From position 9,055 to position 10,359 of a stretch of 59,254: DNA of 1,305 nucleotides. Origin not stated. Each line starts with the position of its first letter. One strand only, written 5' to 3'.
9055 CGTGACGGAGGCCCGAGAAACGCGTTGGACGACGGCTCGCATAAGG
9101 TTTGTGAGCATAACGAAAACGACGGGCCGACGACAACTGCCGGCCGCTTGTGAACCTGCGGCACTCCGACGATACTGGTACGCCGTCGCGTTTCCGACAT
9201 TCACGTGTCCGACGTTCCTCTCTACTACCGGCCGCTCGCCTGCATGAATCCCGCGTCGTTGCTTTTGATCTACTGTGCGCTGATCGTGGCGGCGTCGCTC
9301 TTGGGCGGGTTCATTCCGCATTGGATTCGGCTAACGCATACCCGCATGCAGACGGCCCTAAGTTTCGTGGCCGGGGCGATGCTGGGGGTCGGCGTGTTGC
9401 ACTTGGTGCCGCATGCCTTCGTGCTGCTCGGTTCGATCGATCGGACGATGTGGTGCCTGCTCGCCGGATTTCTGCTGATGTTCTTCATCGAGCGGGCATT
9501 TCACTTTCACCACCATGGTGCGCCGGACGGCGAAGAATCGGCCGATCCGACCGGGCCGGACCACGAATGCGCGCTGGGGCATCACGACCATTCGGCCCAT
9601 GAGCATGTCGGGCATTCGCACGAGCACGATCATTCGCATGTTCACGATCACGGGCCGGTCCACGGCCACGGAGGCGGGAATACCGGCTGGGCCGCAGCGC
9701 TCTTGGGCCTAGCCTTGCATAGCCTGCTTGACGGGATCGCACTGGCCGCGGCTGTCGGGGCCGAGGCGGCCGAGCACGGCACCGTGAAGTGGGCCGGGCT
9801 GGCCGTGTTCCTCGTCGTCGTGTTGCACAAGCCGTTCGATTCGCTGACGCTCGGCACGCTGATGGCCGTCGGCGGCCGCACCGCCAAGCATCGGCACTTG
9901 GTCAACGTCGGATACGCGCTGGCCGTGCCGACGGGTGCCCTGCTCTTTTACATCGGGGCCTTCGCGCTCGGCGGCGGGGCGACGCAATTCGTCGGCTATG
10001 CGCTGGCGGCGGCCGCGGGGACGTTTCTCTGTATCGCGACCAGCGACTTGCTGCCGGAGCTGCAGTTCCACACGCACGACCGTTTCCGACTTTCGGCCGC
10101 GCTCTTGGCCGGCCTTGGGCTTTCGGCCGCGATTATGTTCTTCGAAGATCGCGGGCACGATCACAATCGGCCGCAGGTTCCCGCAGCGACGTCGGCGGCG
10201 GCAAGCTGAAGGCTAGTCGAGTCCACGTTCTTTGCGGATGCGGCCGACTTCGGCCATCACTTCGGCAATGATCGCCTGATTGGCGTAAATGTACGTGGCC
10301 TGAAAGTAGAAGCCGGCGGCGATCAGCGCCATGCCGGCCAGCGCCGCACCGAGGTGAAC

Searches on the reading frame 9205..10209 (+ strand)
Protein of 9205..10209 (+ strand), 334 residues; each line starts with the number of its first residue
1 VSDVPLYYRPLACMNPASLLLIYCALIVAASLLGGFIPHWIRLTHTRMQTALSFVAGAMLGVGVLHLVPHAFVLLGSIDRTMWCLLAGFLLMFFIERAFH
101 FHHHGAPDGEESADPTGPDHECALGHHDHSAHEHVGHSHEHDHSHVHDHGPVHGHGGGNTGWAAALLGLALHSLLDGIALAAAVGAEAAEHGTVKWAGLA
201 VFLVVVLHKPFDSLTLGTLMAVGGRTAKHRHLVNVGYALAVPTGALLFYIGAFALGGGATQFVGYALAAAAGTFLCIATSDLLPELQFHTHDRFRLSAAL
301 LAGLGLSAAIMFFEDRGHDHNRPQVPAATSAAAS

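Call 69: search_protein_families(library=pfam, proteins=[window:9205-10209:+], max_evalue=0.00001)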
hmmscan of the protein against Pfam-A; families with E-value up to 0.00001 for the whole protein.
window:9205-10209:+ (334 aa): 1 family
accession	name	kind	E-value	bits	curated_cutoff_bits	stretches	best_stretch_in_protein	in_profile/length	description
PF02535.28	Zip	-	5.6e-25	88.7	35.1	1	21-310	5-322/323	ZIP Zinc transporter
